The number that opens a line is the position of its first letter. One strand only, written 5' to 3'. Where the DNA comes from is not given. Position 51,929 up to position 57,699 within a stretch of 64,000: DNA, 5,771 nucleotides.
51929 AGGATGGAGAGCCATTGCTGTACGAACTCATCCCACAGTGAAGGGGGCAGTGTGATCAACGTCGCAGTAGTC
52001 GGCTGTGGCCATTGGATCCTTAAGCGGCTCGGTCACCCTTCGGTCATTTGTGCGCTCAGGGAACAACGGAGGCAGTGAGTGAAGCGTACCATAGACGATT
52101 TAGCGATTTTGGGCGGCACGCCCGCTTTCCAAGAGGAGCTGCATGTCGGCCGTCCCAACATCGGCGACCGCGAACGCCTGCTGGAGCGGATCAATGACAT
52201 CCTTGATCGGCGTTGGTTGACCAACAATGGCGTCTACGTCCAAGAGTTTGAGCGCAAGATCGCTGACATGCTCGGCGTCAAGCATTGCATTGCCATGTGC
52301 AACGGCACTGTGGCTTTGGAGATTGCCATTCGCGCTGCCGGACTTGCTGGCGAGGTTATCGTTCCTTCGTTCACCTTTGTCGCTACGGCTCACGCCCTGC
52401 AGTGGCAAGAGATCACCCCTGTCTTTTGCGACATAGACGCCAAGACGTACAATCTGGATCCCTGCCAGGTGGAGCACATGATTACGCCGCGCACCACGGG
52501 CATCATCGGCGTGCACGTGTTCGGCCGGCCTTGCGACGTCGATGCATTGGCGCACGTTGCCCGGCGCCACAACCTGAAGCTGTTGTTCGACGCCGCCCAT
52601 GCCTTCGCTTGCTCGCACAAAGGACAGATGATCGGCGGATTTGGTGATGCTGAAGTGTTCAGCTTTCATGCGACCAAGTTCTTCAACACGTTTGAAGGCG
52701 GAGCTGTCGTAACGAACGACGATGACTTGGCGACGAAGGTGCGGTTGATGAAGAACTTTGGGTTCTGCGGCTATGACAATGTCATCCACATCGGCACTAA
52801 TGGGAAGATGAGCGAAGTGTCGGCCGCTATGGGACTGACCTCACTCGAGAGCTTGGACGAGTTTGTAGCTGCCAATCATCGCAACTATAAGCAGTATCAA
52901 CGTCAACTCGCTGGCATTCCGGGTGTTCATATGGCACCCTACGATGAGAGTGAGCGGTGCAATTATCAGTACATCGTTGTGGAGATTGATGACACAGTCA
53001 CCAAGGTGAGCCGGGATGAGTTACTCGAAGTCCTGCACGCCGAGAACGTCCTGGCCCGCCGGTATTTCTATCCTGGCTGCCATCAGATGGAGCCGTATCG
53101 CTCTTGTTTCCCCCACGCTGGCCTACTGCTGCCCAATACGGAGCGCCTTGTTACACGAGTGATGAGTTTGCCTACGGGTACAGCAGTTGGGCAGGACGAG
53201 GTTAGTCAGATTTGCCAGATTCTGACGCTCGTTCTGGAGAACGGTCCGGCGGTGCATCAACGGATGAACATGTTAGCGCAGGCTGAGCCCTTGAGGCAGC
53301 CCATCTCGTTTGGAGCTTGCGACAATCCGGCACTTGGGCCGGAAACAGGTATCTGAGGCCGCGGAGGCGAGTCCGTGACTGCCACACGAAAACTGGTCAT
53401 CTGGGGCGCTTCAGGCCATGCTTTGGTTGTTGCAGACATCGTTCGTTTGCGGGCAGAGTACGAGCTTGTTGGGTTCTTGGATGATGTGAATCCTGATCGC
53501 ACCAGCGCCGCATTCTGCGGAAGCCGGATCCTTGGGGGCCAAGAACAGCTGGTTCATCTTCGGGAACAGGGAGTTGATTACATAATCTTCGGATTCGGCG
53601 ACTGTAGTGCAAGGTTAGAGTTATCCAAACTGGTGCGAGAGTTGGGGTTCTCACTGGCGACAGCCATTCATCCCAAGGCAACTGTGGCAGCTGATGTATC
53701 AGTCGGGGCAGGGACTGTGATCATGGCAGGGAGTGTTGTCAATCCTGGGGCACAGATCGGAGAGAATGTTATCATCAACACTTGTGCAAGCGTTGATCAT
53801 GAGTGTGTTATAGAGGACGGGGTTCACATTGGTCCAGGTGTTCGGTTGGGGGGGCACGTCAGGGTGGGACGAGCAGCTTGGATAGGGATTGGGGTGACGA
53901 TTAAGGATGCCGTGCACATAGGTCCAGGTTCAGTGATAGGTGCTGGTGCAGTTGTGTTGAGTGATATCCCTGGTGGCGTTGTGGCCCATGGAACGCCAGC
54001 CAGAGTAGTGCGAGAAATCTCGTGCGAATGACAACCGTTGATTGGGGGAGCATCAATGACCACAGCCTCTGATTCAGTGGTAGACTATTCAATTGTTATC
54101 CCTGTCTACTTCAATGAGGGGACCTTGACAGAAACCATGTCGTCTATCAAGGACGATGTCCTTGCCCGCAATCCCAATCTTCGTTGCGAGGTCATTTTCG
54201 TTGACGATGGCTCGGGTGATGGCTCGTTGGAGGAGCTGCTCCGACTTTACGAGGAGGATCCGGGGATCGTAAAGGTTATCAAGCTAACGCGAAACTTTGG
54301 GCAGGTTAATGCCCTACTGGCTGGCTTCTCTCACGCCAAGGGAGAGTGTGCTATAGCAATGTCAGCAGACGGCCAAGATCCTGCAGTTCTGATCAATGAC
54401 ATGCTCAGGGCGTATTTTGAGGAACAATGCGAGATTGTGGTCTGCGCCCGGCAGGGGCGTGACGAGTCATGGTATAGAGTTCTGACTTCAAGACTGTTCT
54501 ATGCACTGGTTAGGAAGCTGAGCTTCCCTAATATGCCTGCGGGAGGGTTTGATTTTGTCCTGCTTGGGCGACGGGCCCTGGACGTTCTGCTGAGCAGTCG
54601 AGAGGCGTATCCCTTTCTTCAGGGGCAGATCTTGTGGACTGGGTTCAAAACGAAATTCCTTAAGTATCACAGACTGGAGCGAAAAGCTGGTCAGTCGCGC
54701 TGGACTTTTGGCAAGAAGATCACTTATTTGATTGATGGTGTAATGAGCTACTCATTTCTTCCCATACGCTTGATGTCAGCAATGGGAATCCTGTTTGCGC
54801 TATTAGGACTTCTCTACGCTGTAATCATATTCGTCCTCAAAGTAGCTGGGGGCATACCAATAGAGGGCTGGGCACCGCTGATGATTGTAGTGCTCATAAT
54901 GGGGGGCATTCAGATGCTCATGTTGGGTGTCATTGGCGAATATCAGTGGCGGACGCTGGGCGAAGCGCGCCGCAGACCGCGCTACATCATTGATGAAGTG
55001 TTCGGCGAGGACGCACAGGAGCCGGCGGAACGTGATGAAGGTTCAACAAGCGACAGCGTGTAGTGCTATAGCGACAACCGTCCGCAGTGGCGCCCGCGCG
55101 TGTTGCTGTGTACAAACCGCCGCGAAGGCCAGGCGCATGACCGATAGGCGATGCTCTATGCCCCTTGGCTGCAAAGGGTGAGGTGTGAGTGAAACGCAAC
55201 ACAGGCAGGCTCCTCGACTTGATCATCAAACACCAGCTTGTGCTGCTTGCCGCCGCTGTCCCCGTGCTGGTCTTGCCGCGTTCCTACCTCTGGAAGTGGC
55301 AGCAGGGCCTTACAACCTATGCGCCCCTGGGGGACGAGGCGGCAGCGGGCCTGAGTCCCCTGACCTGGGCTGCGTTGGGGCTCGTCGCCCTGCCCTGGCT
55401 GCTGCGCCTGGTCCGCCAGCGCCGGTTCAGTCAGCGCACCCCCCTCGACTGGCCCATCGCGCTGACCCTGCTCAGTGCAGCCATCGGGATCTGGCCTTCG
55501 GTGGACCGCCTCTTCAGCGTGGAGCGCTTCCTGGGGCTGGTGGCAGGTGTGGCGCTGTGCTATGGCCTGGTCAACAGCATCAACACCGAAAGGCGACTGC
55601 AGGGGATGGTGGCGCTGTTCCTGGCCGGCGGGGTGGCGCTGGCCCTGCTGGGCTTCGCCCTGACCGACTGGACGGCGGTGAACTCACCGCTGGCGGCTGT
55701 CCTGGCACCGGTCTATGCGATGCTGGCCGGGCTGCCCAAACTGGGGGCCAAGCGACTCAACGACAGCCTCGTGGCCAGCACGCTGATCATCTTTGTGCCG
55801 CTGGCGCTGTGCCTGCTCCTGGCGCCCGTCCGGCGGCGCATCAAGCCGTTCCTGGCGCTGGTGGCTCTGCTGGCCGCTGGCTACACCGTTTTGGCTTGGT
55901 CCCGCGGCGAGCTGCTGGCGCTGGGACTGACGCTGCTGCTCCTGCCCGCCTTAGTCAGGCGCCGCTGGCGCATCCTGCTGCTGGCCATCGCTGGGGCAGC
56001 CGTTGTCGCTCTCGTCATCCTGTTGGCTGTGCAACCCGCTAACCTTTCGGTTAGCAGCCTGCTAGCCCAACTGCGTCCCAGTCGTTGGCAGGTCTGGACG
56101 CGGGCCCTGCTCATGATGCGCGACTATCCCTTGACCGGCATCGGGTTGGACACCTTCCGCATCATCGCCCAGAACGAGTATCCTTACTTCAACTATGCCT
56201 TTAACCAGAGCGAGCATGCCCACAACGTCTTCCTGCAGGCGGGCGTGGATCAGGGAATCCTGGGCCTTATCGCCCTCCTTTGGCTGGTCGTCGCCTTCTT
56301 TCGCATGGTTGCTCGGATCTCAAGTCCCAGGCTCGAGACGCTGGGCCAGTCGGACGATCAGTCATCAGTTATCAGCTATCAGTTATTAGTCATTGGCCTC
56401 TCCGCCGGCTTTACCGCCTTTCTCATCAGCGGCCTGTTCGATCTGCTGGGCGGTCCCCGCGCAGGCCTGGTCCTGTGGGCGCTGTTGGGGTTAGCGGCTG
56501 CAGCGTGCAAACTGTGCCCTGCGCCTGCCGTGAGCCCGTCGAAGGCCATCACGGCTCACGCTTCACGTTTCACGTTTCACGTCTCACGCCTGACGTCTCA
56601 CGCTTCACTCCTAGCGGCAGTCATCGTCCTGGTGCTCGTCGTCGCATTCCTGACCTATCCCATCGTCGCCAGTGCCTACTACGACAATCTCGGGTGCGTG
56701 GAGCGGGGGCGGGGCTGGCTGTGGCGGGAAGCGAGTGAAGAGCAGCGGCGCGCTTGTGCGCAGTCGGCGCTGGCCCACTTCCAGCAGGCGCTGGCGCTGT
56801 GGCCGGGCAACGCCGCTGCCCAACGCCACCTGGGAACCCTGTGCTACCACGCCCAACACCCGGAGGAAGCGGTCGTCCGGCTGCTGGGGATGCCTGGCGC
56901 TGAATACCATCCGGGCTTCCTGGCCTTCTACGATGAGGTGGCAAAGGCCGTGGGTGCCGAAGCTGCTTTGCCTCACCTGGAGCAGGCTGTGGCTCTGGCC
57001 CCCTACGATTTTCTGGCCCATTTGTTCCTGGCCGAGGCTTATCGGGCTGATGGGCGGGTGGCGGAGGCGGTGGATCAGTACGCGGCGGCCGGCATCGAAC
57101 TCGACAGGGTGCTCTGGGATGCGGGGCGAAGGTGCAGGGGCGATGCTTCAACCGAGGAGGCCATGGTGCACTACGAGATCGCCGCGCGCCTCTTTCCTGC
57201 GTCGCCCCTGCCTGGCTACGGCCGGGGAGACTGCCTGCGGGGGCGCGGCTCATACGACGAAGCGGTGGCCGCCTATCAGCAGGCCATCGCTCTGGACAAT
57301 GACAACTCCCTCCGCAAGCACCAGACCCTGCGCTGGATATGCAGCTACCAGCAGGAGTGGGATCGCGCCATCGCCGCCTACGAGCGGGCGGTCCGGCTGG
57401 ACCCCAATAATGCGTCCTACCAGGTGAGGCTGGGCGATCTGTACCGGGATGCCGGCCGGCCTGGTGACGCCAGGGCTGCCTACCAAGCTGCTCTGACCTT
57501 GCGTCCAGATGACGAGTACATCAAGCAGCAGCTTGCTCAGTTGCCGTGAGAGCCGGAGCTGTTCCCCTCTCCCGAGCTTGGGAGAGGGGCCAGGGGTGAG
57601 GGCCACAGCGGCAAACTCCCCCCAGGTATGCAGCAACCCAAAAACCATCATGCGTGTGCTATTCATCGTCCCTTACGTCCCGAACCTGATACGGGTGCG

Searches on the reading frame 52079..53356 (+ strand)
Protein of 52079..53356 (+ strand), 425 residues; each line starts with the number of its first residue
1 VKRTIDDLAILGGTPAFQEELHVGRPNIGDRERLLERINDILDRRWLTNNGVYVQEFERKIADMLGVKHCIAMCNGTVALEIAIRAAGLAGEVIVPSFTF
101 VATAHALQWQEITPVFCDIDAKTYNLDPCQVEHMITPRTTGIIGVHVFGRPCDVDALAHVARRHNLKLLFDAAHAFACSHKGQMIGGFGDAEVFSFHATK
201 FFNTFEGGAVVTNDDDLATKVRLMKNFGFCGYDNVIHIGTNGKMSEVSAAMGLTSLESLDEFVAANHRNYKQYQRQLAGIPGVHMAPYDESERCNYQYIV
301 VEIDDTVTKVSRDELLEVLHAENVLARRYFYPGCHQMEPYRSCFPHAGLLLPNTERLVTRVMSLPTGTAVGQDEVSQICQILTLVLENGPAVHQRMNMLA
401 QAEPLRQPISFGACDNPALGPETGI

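Call 10: search_protein_families(library=pfam, proteins=[window:52079-53356:+], max_evalue=0.01)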
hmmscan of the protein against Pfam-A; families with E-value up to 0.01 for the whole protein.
window:52079-53356:+ (425 aa): 4 families
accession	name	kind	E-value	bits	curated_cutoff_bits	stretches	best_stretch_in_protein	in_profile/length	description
PF01041.23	DegT_DnrJ_EryC1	-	4.5e-113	378.6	19.8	1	31-382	4-359/360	DegT/DnrJ/EryC1/StrS aminotransferase family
PF01212.27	Beta_elim_lyase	-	1.4e-06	28.3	27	1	54-288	34-276/288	Beta-eliminating lyase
PF00155.27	Aminotran_1_2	-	1.2e-05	25.1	19.7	1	47-180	35-194/361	Aminotransferase class I and II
PF01053.26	Cys_Met_Meta_PP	-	4.3e-05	22.7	27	1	55-226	55-228/381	Cys/Met metabolism PLP-dependent enzyme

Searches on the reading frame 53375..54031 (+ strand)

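Call 10: search_protein_families(library=pfam, proteins=[window:53375-54031:+], max_evalue=0.01)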
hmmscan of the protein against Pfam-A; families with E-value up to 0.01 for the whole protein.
window:53375-54031:+ (218 aa): 5 families
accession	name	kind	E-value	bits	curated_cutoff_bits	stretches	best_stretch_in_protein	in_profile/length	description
PF00132.30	Hexapep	-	1.5e-19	69.3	27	3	161-194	1-34/36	Bacterial transferase hexapeptide (six repeats)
PF17836.7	PglD_N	-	4.1e-14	53.3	23.4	1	6-84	1-75/78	PglD N-terminal domain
PF25084.1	LbH_EIF2B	-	1.3e-07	32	54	1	101-195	9-100/105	EIF2B subunit epsilon LbH domain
PF25087.1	GMPPB_C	-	0.0045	17.1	39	0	119-152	4-37/110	GMPPB C-terminal domain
PF24894.1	Hexapep_GlmU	-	0.005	17.4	23.3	1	104-153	37-84/104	GlmU-like, C-terminal hexapeptide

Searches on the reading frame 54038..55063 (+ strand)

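Call 10: search_protein_families(library=pfam, proteins=[window:54038-55063:+], max_evalue=0.01)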
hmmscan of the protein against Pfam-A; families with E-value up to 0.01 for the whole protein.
window:54038-55063:+ (341 aa): 2 families
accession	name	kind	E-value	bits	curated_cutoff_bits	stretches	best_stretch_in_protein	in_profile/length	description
PF00535.33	Glycos_transf_2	-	7.5e-25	88.2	23.3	1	18-181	1-164/168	Glycosyl transferase family 2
PF10111.15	Glyco_tranf_2_2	-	0.0017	18.3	27.3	1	18-111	1-91/276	Glycosyltransferase like family 2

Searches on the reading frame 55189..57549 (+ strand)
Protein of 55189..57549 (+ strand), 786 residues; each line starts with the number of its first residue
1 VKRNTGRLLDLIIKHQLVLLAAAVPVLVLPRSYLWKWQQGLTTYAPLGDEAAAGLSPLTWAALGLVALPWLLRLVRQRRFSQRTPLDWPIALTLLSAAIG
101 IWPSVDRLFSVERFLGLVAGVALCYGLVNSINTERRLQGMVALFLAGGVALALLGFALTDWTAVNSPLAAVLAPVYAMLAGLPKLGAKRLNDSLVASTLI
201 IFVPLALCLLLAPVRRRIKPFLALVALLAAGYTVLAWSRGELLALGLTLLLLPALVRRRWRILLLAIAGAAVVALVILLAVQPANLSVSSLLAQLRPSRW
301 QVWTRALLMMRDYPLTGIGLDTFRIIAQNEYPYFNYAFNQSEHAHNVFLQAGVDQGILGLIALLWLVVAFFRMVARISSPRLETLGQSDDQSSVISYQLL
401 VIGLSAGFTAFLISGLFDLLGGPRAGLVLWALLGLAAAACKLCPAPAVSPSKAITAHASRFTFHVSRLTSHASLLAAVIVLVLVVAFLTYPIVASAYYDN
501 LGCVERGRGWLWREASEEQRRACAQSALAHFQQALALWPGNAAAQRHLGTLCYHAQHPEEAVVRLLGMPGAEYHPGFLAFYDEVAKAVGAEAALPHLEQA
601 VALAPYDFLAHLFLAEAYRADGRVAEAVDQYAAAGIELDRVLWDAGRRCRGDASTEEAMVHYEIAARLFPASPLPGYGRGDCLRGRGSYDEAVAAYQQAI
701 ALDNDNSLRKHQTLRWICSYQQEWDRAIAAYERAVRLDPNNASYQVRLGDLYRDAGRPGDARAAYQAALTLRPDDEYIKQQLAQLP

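Call 10: search_protein_families(library=pfam, proteins=[window:55189-57549:+], max_evalue=0.01)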
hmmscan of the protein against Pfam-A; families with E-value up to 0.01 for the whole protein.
window:55189-57549:+ (786 aa): 17 families
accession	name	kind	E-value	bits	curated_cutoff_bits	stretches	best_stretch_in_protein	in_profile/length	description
PF13432.12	TPR_16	-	2.7e-22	79.3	32.7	4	720-775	9-64/65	Tetratricopeptide repeat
PF04932.20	Wzy_C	-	4.6e-21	75.6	31.7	1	225-364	2-149/149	O-Antigen ligase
PF07719.23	TPR_2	-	3.6e-20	70.8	27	3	677-706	5-34/34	Tetratricopeptide repeat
PF13414.12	TPR_11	-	2.2e-19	69.3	26.8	3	721-752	7-38/42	TPR repeat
PF00515.34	TPR_1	-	7.7e-19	67.1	27.8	3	677-706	5-34/34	Tetratricopeptide repeat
PF14559.12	TPR_19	-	4.4e-18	65.8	25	3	721-785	4-68/68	Tetratricopeptide repeat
PF13428.12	TPR_14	-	7.9e-16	57.4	23.5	2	746-785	5-44/44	Tetratricopeptide repeat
PF13181.12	TPR_8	-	4.6e-13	48.6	25.7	1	743-775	2-34/34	Tetratricopeptide repeat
PF13176.12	TPR_7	-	9.6e-13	47.6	27.9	1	714-741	5-34/36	Tetratricopeptide repeat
PF13424.12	TPR_12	-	5e-10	39.9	30.1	1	719-773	14-76/77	Tetratricopeptide repeat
PF13431.12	TPR_17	-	9e-09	35.4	24.4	1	730-762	1-33/34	Tetratricopeptide repeat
PF13174.12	TPR_6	-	3.1e-05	24.8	26.3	0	677-701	4-28/33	Tetratricopeptide repeat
PF14561.12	TPR_20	-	0.00011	22.9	25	0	524-567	4-47/90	Tetratricopeptide repeat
PF03704.23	BTAD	-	0.00012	22.9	22.1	1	513-634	11-122/146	Bacterial transcriptional activator domain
PF09976.15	TPR_21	-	0.00016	21.9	25.5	1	721-781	126-187/193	Tetratricopeptide repeat-like domain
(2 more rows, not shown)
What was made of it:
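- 55189..57549 (+): Wzy_C (O-antigen polymerase/ligase-like) + TPR fusion gene. This is upstream context and has host-like GC3 of 0.79. Pfam PF04932 and TPR families (call 10).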

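Call 17: find_encoding_contigs(protein=window:55189-57546:+, flank=10000, max_places=10)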
Protein seq(786 aa) (786 aa): 1 contig read that carries it; 1 place shown.
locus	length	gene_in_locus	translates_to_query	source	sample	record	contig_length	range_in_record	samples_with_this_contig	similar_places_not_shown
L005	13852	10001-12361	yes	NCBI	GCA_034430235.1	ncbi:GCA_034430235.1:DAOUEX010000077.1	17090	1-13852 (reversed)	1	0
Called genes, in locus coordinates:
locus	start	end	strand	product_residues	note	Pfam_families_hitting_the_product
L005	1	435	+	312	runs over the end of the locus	PF00535:Glycos_transf_2, PF13641:Glyco_tranf_2_3, PF13632:Glyco_trans_2_3 (weak)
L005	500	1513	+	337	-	PF13641:Glyco_tranf_2_3, PF00535:Glycos_transf_2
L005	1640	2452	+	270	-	PF13578:Methyltransf_24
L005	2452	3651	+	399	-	PF13439:Glyco_transf_4, PF13579:Glyco_trans_4_4, PF00534:Glycos_transf_1, PF13692:Glyco_trans_1_4, PF13524:Glyco_trans_1_2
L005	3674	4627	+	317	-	PF13489:Methyltransf_23, PF13847:Methyltransf_31 (faint), PF08241:Methyltransf_11, PF08242:Methyltransf_12, PF13649:Methyltransf_25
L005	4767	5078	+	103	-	-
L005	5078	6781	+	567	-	PF11028:TMEM260_N (weak), PF13231:PMT_2 (weak)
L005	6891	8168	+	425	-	PF00155:Aminotran_1_2 (faint), PF01041:DegT_DnrJ_EryC1, PF01212:Beta_elim_lyase (weak)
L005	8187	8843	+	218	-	PF17836:PglD_N, PF25084:LbH_EIF2B (weak), PF25087:GMPPB_C (faint), PF00132:Hexapep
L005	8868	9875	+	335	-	PF00535:Glycos_transf_2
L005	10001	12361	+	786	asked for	PF13428:TPR_14 (faint), PF04932:Wzy_C, PF13424:TPR_12 (faint), PF07719:TPR_2 (faint), PF14559:TPR_19 (weak), PF13414:TPR_11 (weak), PF13432:TPR_16, PF14559:TPR_19 (weak), +6 more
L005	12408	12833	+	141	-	PF13439:Glyco_transf_4 (weak), PF13579:Glyco_trans_4_4 (weak)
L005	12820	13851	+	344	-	?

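Call 43: search_protein_families(library=ncbifam, proteins=[window:55189-57549:+], max_evalue=0.001)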
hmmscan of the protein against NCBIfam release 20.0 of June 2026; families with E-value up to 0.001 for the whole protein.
window:55189-57549:+ (786 aa): 16 families
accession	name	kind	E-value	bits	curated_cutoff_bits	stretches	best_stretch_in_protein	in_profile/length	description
TIGR00947.1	2A73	equivalog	1.5e-17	63.8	366.4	1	65-438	47-421/425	IctB family putative bicarbonate transporter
NF040959.1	MamA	equivalog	1.5e-12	47.4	200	1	645-783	43-180/204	magnetosome protein MamA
TIGR02552.1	LcrH_SycD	equivalog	1.4e-11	44.3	104.8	2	718-776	62-120/136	SycD/LcrH family type III secretion system chaperone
TIGR02917.1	PEP_TPR_lipo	equivalog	4.7e-11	41.3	312.2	1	686-785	444-542/899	XrtA/PEP-CTERM system TPR-repeat protein PrsT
TIGR02521.1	type_IV_pilW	equivalog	7.9e-09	35.4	154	1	721-776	44-99/234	type IV pilus biogenesis/stability protein PilW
TIGR03097.1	PEP_O_lig_1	hypoth_equivalog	1.3e-08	34.1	188.1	1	195-419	170-392/408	putative O-glycosylation ligase, exosortase A system-associated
NF012031.0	PRK15487.1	equivalog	2.7e-08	33.3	277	1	195-379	165-355/404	O-antigen ligase RfaL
NF033920.0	C39_PA2778_fam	equivalog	1.5e-07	31.1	150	0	722-776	170-224/255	PA2778 family cysteine peptidase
NF011886.0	PRK15359.1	equivalog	4.9e-07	29.6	146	0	707-775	57-125/144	type III secretion system chaperone protein SscB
NF033762.1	social_mot_Tgl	equivalog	2.6e-06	27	225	1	686-770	44-128/252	social motility TPR repeat lipoprotein Tgl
NF040658.1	Myxo_OME_TraC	equivalog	2.5e-05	23.2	500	0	719-751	45-77/602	outer membrane exchange accessory lipoprotein TraC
NF052230.1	T9SS_PorE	exception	5.1e-05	21.7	600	1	684-783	29-132/648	PorE family type IX secretion system protein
TIGR03939.1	PGA_TPR_OMP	equivalog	8.9e-05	20.9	366.65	1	693-784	380-471/800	poly-beta-1,6 N-acetyl-D-glucosamine export porin PgaA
NF058641.1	TfpM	equivalog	0.00014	21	600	0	197-372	147-309/421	O-linking oligosaccharyltransferase TfpM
NF002725.1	PRK02603.1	equivalog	0.00018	21.5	143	1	684-760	46-124/173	photosystem I assembly protein Ycf3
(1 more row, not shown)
